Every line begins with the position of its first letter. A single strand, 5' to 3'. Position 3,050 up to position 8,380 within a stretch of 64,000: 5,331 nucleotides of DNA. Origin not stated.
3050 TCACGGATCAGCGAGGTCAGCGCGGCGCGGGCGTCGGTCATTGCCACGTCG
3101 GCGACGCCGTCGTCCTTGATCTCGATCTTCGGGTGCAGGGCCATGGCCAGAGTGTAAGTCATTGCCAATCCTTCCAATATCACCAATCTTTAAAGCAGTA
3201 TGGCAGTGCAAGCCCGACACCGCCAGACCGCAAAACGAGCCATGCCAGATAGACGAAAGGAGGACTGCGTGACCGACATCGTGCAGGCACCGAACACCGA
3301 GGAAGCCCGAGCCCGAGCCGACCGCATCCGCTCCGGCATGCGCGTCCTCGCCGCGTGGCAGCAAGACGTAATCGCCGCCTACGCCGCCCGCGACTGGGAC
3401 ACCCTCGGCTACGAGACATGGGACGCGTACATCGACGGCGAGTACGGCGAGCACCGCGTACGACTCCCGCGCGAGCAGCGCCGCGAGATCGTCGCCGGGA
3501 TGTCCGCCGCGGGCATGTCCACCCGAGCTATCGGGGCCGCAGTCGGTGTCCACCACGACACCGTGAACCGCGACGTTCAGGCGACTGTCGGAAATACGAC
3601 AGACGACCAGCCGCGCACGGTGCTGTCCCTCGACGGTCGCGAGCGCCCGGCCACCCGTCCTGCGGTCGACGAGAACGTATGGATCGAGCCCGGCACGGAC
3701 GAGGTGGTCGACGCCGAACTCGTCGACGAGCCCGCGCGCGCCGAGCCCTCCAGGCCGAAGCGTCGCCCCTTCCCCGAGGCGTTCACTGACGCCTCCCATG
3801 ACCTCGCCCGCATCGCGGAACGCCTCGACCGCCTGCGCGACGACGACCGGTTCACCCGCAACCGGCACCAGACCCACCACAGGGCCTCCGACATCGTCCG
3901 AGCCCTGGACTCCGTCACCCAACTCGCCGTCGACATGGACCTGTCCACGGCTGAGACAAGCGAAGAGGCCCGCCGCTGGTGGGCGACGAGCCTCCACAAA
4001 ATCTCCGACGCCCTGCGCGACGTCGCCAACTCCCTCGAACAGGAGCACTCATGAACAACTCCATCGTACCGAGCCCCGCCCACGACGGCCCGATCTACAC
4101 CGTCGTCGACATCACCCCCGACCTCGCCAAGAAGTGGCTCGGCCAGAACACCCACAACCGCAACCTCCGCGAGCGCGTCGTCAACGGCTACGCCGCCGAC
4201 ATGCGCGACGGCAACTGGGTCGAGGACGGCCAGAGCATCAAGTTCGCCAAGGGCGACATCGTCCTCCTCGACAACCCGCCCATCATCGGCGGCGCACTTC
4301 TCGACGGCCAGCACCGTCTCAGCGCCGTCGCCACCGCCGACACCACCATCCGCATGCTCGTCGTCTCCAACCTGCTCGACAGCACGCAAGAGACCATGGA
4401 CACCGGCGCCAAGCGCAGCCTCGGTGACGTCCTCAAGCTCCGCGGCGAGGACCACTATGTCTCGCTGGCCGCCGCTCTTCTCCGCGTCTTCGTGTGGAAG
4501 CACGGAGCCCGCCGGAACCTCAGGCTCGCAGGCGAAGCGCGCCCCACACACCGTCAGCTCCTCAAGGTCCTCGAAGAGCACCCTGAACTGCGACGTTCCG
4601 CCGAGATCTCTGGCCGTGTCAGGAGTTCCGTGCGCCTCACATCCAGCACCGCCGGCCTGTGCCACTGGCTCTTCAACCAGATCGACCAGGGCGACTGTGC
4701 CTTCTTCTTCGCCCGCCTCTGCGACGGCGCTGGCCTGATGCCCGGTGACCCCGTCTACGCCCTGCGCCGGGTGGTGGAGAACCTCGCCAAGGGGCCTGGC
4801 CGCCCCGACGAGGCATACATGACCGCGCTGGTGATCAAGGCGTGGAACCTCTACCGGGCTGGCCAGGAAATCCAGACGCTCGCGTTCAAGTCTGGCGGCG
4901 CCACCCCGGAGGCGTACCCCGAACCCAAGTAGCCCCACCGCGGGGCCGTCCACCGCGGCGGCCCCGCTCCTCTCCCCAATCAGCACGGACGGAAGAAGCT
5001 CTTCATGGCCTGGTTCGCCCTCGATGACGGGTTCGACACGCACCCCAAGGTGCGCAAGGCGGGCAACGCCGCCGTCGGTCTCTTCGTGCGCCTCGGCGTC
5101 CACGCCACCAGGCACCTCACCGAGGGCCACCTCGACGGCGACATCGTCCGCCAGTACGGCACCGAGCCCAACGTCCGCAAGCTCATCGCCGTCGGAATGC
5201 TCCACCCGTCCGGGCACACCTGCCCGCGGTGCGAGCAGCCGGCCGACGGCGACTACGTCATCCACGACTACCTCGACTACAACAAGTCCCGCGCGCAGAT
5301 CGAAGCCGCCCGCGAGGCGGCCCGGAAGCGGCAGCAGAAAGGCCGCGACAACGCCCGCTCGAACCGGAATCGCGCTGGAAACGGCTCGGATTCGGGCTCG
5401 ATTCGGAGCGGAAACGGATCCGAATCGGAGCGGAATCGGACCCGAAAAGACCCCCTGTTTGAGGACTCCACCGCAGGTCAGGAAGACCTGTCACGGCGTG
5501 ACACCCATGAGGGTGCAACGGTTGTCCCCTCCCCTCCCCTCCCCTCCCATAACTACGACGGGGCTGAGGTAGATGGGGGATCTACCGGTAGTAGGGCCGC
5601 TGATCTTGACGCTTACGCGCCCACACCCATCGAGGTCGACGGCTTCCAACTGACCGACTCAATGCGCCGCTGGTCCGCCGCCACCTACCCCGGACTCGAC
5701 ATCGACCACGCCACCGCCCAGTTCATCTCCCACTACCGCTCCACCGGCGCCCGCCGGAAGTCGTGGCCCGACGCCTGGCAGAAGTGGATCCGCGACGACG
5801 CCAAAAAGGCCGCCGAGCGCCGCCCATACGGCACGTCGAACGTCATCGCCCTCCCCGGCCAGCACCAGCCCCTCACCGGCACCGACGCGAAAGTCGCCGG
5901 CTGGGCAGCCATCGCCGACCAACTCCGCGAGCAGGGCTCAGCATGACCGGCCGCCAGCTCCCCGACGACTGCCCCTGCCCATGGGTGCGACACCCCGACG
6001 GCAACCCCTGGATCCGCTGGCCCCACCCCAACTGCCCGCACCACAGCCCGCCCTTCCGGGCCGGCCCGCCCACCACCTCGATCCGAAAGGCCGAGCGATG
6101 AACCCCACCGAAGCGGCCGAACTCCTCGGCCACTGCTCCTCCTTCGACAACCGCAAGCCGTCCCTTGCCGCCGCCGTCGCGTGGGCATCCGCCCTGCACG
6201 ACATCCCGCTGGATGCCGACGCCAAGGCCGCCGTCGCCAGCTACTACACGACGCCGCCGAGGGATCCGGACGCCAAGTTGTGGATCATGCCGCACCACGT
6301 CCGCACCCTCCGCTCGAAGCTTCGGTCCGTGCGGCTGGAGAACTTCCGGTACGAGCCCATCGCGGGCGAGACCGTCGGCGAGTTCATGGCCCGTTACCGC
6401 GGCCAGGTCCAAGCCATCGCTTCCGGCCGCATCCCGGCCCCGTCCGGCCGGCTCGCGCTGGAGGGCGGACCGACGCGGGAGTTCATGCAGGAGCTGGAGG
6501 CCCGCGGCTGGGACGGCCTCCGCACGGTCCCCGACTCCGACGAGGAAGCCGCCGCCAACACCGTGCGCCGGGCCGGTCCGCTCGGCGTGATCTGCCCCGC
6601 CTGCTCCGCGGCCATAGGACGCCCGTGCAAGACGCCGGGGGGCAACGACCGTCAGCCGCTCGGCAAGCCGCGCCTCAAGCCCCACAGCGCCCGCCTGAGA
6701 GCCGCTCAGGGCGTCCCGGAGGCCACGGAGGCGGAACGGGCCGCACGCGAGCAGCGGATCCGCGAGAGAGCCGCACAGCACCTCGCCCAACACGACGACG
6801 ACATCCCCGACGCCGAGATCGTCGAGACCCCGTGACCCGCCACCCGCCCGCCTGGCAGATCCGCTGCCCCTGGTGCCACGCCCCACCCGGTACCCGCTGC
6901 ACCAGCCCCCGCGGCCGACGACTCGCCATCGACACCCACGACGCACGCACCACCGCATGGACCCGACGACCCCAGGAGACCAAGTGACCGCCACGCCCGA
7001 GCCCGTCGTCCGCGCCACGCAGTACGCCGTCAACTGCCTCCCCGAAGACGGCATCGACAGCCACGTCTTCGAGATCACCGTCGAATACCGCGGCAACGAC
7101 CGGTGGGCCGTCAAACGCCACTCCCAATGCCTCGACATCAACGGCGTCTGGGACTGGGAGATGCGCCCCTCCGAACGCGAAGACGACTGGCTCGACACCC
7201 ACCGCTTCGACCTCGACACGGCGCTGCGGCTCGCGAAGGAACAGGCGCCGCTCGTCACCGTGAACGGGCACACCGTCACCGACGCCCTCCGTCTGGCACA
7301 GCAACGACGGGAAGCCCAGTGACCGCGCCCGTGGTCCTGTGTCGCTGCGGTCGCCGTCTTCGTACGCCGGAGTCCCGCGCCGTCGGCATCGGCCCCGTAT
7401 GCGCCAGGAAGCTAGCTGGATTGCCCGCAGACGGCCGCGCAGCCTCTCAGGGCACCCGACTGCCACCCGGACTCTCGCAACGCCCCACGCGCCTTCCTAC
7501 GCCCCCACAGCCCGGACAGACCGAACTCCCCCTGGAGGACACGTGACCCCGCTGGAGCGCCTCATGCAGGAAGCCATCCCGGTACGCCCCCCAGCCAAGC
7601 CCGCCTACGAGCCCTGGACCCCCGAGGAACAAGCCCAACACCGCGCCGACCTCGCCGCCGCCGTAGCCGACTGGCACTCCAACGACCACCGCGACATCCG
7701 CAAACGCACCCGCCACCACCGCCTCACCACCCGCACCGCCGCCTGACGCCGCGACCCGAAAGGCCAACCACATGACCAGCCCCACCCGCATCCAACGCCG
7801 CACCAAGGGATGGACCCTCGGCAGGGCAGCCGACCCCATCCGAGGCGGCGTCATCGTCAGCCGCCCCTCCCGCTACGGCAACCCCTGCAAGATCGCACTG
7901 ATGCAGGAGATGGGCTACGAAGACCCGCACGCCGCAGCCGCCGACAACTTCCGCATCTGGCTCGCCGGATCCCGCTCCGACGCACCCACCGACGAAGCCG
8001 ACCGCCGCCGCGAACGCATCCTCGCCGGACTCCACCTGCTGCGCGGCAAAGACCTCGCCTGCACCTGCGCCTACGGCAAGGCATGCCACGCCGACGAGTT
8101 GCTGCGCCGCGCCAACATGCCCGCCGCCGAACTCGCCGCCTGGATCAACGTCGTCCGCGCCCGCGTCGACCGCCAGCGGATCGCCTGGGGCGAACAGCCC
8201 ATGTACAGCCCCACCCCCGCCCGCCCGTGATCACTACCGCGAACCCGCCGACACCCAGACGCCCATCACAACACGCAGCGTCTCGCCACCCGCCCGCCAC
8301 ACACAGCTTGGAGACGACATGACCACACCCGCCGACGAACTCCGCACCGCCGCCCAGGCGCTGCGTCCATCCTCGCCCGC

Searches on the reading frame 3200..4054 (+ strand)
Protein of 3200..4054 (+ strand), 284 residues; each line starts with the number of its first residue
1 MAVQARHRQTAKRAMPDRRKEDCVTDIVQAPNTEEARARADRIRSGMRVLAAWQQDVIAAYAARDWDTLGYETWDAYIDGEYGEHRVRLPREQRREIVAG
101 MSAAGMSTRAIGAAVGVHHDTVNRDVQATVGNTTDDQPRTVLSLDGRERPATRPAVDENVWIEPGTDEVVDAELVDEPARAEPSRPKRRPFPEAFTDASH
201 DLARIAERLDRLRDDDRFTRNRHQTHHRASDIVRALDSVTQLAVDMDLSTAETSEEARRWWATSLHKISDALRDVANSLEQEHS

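Call 35: search_protein_families(library=phrogs, proteins=[window:3200-4054:+], max_evalue=0.001)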
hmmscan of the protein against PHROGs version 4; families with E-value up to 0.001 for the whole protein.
window:3200-4054:+ (284 aa): 2 families
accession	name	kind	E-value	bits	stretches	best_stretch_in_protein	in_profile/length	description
phrog_29861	-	unknown function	2.2e-20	74.7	1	33-225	19-215/239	-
phrog_645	-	DNA, RNA and nucleotide metabolism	5.3e-05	24.4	1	85-138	17-71/196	Rnase E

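Call 61: search_protein_families(library=pfam, proteins=[window:3269-4054:+], max_evalue=0.01)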
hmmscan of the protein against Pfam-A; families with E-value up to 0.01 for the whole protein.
window:3269-4054:+ (261 aa): 2 families
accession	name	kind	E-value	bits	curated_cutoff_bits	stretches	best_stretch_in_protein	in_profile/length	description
PF13936.12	HTH_38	-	3.2e-05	24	27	1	69-103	8-41/44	Helix-turn-helix domain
PF13384.12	HTH_23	-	6.3e-05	23.1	24.6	1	67-101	2-36/50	Homeodomain-like domain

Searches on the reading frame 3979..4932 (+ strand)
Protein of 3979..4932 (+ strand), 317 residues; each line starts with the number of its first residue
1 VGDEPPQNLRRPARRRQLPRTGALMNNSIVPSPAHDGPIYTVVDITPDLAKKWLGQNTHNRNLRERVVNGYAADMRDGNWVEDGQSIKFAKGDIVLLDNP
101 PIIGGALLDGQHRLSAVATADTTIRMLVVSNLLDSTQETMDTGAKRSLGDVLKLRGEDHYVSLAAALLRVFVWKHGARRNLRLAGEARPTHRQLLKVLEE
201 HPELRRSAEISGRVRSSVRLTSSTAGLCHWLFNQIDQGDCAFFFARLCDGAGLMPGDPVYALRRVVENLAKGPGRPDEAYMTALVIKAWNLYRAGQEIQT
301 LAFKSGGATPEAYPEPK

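Call 35: search_protein_families(library=phrogs, proteins=[window:3979-4932:+], max_evalue=0.001)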
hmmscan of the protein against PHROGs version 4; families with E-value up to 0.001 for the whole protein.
window:3979-4932:+ (317 aa): 1 family
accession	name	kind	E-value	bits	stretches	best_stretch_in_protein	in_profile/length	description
phrog_5931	-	unknown function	4.2e-68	230.9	1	36-317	6-278/282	-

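Call 61: search_protein_families(library=pfam, proteins=[window:4051-4932:+], max_evalue=0.01)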
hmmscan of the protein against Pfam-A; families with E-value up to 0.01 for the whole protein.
window:4051-4932:+ (293 aa): 0 families

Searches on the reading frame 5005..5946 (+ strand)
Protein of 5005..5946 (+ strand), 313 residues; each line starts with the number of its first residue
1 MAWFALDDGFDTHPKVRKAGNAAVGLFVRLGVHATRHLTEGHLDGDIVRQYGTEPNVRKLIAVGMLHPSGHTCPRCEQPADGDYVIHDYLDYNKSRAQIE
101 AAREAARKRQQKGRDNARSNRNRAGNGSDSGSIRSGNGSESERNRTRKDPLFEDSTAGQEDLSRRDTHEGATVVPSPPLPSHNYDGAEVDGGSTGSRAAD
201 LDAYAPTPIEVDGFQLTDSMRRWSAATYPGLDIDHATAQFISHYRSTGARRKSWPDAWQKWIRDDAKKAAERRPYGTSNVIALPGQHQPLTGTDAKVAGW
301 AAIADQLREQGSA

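Call 35: search_protein_families(library=phrogs, proteins=[window:5005-5946:+], max_evalue=0.001)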
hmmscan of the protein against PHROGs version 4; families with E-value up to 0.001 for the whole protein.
window:5005-5946:+ (313 aa): 7 families
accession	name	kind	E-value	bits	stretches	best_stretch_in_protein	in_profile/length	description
phrog_30000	-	unknown function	1.2e-53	183.9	1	1-191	1-197/334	-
phrog_2447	-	DNA, RNA and nucleotide metabolism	2.1e-40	140.6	1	1-266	3-255/295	replication initiation protein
phrog_1882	-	unknown function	7.9e-19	69.5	1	1-146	1-131/259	-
phrog_3926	-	DNA, RNA and nucleotide metabolism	1.8e-18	68.3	1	1-178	4-169/312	replication initiation protein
phrog_1408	-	DNA, RNA and nucleotide metabolism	2.8e-10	41.2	1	96-277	105-266/302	replication initiation protein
phrog_9474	-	DNA, RNA and nucleotide metabolism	6.9e-07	30.1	1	1-161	1-159/288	replication initiation protein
phrog_1032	-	DNA, RNA and nucleotide metabolism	3.3e-06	28.3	1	95-273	89-260/281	replication initiation protein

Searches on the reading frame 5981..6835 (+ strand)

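Call 35: search_protein_families(library=phrogs, proteins=[window:5981-6835:+], max_evalue=0.001)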
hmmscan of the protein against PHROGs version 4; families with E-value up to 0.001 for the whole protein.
window:5981-6835:+ (284 aa): 2 families
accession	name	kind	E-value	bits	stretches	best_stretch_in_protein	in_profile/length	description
phrog_8924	-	unknown function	8.1e-32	112.1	1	40-246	1-215/223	-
phrog_6055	-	unknown function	3.2e-10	41.5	1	39-121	5-85/180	-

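Call 61: search_protein_families(library=pfam, proteins=[window:6098-6835:+], max_evalue=0.01)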
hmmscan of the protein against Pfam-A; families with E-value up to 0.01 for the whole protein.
window:6098-6835:+ (245 aa): 1 family
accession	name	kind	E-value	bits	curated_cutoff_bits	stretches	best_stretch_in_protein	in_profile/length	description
PF24623.2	Phage_zn_bind_8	-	5.1e-09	36.2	24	1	156-215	5-55/57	Putative DNA-binding phage zinc finger domain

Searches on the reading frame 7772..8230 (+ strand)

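Call 63: search_protein_families(library=pfam, proteins=[window:7772-8230:+], max_evalue=0.1)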
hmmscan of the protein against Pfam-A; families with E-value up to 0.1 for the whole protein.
window:7772-8230:+ (152 aa): 2 families
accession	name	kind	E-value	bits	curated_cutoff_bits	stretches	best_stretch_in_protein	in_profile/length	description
PF14216.11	DUF4326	-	2.3e-12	47.8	25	1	25-111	11-81/82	Domain of unknown function (DUF4326)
PF17782.7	DprA_WH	-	0.0054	17.2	22.9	1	104-123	25-44/61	DprA winged helix domain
